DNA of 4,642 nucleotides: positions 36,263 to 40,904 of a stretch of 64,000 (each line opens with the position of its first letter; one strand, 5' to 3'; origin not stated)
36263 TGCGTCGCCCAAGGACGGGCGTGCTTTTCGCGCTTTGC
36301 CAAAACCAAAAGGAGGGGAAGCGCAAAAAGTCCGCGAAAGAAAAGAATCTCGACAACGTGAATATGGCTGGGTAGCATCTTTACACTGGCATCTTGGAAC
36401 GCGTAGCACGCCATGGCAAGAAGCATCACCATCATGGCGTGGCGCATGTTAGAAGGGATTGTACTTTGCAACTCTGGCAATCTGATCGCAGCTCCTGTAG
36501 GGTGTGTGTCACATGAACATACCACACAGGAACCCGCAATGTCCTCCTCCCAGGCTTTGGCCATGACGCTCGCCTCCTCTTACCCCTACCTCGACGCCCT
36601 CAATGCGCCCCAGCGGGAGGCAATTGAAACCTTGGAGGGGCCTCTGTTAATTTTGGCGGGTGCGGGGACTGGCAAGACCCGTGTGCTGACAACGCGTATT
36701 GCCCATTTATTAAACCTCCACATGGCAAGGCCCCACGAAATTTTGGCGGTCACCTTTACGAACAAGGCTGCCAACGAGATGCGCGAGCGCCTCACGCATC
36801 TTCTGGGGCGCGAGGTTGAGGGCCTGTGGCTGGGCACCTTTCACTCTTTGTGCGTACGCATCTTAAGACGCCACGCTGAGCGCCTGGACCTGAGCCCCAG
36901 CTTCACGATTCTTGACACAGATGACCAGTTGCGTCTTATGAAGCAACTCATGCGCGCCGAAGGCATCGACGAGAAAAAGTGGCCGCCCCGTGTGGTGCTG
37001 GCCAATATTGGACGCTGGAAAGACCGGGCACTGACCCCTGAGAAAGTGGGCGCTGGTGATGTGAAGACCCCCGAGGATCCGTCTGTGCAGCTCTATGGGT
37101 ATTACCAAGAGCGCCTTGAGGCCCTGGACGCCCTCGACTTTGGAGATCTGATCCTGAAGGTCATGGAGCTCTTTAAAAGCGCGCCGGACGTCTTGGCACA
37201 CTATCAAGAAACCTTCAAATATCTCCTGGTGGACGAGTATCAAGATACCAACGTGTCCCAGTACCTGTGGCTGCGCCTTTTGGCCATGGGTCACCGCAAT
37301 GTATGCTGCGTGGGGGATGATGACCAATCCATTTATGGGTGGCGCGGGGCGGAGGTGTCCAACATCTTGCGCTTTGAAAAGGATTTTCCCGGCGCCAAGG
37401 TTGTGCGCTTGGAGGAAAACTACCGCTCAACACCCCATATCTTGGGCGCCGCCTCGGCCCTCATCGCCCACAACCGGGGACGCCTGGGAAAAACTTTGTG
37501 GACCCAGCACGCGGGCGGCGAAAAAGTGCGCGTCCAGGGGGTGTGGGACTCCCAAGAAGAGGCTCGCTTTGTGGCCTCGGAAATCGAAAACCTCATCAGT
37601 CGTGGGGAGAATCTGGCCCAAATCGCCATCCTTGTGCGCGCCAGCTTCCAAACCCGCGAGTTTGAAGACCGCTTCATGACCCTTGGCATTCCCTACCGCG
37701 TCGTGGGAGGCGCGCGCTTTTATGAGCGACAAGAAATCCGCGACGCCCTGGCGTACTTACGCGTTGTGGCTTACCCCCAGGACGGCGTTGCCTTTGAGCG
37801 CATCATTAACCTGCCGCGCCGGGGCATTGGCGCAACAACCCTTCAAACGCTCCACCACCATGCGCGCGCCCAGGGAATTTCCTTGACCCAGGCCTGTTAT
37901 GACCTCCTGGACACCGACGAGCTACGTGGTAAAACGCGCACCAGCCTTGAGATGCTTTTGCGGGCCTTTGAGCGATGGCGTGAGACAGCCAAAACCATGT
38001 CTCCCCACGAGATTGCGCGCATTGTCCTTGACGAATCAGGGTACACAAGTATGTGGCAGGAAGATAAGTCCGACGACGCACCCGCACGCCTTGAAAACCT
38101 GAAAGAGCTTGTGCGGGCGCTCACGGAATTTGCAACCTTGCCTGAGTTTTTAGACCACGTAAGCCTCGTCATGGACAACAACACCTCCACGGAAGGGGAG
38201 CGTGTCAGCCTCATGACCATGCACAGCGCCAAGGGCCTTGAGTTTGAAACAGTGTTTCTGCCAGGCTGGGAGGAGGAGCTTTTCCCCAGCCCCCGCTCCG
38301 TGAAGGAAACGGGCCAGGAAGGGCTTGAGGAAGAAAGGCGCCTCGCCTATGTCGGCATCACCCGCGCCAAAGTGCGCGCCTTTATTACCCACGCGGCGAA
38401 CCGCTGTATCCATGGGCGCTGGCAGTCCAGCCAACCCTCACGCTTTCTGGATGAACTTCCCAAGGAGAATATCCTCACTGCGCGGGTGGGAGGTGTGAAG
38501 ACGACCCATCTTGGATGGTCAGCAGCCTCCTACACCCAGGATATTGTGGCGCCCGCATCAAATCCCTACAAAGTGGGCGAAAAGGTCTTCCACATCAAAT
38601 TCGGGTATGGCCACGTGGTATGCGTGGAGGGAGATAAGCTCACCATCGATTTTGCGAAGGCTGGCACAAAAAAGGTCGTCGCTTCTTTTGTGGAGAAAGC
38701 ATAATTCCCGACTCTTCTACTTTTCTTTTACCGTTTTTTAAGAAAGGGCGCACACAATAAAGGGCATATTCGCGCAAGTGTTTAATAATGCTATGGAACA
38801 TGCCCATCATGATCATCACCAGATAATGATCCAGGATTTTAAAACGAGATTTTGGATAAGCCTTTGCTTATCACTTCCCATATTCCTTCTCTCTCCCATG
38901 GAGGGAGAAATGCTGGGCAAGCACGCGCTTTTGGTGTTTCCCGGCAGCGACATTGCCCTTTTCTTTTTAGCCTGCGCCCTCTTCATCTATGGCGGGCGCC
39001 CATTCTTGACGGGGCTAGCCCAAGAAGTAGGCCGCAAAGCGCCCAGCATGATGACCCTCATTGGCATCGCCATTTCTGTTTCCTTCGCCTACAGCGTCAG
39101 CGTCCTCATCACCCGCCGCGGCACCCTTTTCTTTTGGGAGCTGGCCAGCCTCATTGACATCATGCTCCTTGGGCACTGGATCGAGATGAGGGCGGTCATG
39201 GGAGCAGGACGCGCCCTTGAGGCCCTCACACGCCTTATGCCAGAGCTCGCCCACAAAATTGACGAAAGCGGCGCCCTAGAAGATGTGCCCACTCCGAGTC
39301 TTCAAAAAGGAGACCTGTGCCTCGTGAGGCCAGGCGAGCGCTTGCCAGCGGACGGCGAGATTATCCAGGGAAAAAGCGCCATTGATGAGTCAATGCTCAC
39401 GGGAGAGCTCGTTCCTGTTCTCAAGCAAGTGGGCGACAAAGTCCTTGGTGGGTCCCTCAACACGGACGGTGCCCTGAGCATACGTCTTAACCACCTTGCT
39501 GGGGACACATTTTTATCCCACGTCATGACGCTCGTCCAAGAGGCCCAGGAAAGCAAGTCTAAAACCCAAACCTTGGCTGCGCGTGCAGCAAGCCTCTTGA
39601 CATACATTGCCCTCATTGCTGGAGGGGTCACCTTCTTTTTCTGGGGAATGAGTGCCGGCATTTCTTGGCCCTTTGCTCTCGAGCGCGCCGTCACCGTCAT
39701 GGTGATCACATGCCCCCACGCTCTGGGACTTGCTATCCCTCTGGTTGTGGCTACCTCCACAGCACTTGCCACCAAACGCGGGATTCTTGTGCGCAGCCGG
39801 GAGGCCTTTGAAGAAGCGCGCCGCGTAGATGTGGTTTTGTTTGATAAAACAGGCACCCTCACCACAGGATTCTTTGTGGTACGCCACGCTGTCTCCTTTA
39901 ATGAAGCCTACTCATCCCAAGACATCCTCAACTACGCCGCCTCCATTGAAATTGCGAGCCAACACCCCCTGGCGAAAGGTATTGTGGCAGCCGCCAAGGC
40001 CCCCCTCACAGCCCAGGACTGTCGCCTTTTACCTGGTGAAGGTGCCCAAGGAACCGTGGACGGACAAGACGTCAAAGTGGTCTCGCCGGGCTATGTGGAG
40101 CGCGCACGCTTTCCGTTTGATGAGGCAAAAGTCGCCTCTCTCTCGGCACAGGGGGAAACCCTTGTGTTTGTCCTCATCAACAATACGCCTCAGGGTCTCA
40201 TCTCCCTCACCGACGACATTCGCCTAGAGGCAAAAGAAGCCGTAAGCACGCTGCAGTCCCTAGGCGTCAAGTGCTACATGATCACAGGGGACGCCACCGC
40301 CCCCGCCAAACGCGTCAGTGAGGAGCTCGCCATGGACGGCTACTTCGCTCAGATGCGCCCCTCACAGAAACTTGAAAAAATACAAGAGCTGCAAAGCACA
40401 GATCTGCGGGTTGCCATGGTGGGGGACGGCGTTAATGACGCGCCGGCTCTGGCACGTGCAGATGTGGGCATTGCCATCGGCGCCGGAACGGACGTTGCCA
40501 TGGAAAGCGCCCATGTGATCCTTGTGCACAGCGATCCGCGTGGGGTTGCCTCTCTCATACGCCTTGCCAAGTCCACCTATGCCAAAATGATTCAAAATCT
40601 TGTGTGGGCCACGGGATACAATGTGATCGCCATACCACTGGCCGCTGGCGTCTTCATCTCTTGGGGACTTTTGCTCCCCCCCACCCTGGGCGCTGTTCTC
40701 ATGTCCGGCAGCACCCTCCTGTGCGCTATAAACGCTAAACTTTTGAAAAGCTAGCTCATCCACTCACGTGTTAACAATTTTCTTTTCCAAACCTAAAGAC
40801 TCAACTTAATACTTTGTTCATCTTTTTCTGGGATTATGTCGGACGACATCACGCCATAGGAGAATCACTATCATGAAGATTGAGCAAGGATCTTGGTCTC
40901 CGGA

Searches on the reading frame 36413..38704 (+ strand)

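Call 55: search_protein_families(library=pfam, proteins=[window:36413-38704:+], max_evalue=0.001)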
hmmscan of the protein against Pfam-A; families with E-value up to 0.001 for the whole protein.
window:36413-38704:+ (763 aa): 8 families
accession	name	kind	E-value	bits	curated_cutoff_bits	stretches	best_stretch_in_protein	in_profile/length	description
PF00580.27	UvrD-helicase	-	3e-92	309.6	23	1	63-326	1-271/271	UvrD/REP helicase N-terminal domain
PF13361.12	UvrD_C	-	3.1e-72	244.3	25.6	1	331-661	1-348/350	UvrD-like helicase C-terminal domain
PF13245.12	AAA_19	-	7.2e-23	81.7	25.1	1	67-309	1-132/134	AAA domain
PF13604.12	AAA_30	-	1.4e-08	35.2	27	0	63-127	2-66/191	AAA domain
PF13538.12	UvrD_C_2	-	4.8e-07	30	27.4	0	600-616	4-20/52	UvrD-like helicase C-terminal domain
PF21196.3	PcrA_UvrD_tudor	-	4.6e-06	26.8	23.9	1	721-759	1-43/48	PcrA/UvrD tudor domain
PF13086.12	AAA_11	-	1.7e-05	25.2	27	1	63-131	2-75/257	AAA domain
PF01443.25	Viral_helicase1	-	6.4e-05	23.3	21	0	265-309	55-100/228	Viral superfamily 1 RNA helicase core domain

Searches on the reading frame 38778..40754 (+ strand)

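Call 55: search_protein_families(library=pfam, proteins=[window:38778-40754:+], max_evalue=0.001)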
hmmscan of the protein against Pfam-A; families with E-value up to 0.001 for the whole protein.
window:38778-40754:+ (658 aa): 3 families
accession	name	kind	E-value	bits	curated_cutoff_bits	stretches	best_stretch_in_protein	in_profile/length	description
PF00122.25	E1-E2_ATPase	-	7e-45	153.2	28.1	1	153-333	2-180/181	E1-E2 ATPase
PF00702.32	Hydrolase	-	1.4e-30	107.5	26.4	1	350-562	1-191/191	haloacid dehalogenase-like hydrolase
PF08282.18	Hydrolase_3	-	6.1e-07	29.9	20.9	1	536-594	197-255/255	haloacid dehalogenase-like hydrolase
